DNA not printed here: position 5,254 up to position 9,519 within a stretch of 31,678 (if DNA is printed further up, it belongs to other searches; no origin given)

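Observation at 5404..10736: VWA membrane protein plus giant pseudokinase–TPR scaffold; a domain set parallel to the T6SS threonine-phosphorylation pathway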

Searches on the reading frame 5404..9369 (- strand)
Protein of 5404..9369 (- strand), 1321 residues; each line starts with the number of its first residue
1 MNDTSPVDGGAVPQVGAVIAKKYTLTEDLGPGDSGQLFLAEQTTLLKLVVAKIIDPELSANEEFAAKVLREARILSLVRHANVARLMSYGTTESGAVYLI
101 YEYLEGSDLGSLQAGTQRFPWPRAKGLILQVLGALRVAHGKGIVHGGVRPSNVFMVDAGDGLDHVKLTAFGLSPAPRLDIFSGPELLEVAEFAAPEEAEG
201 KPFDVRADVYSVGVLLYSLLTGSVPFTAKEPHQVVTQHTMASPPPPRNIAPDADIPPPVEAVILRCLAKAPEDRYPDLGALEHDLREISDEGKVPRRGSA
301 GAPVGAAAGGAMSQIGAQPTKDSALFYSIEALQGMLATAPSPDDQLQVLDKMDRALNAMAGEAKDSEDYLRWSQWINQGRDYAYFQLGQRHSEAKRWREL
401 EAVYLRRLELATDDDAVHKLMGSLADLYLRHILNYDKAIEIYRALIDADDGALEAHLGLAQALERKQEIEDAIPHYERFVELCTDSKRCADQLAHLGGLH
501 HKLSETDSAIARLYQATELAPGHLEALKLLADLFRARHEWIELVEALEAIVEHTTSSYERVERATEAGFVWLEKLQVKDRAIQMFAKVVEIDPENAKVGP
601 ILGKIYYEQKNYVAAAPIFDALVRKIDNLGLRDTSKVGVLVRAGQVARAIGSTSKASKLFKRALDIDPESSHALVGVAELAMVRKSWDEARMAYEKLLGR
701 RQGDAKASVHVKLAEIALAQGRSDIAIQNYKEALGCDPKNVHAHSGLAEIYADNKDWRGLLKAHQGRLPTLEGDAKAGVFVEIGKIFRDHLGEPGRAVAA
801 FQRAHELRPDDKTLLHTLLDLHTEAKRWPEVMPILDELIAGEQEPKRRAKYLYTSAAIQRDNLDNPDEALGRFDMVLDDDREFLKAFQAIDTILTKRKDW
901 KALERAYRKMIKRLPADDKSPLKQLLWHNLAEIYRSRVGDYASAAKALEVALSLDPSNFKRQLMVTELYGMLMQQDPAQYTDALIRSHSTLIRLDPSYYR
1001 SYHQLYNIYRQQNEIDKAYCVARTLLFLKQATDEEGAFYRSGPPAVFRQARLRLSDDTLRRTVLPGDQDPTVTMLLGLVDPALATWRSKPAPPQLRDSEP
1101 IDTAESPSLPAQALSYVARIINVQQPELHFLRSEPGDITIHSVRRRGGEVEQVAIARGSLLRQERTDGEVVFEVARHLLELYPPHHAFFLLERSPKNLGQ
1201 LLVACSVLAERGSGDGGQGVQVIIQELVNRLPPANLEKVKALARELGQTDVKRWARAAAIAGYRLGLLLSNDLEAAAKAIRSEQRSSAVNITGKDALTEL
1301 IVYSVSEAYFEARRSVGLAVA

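Call 5: search_protein_families(library=pfam, proteins=[window:5404-9369:-], max_evalue=0.01)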
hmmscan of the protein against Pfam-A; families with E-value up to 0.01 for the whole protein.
window:5404-9369:- (1321 aa): 20 families
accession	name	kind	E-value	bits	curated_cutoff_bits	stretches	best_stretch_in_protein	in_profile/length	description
PF00069.31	Pkinase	-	1.3e-32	113.7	31.7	1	23-283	1-260/263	Protein kinase domain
PF14559.12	TPR_19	-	2.3e-31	108.3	25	5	651-706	5-60/68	Tetratricopeptide repeat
PF13432.12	TPR_16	-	6.1e-25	87.7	32.7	3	434-483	12-61/65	Tetratricopeptide repeat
PF13428.12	TPR_14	-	2.7e-22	77.4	23.5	1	454-495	2-43/44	Tetratricopeptide repeat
PF13181.12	TPR_8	-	9e-21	72.7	25.7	0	926-958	3-34/34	Tetratricopeptide repeat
PF07714.23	PK_Tyr_Ser-Thr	-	9.2e-21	74.7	23.1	1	25-276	3-249/258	Protein tyrosine and serine/threonine kinase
PF07719.23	TPR_2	-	2.1e-20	71.5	27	0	454-483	2-31/34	Tetratricopeptide repeat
PF00515.34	TPR_1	-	6.2e-19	67.4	27.8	0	708-740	2-34/34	Tetratricopeptide repeat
PF13424.12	TPR_12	-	4.8e-18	65.6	30.1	2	672-735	4-73/77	Tetratricopeptide repeat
PF23914.1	TPR_CcmH_CycH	-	4.8e-16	59.4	42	0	644-698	57-114/158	Cytochrome c-type biogenesis protein H TPR domain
PF13176.12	TPR_7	-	5.6e-16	57.6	27.9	1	927-956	2-32/36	Tetratricopeptide repeat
PF13414.12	TPR_11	-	4.4e-14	52.3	26.8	1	719-754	6-41/42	TPR repeat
PF13174.12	TPR_6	-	1.2e-13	51.1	26.3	0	454-482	1-29/33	Tetratricopeptide repeat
PF13431.12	TPR_17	-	4.1e-09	36.4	24.4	0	730-757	2-29/34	Tetratricopeptide repeat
PF24575.1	TPR_Slam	-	4.6e-07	30.6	35.2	0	430-472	58-100/104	Surface lipoprotein assembly modifier, N-terminal TPR repeats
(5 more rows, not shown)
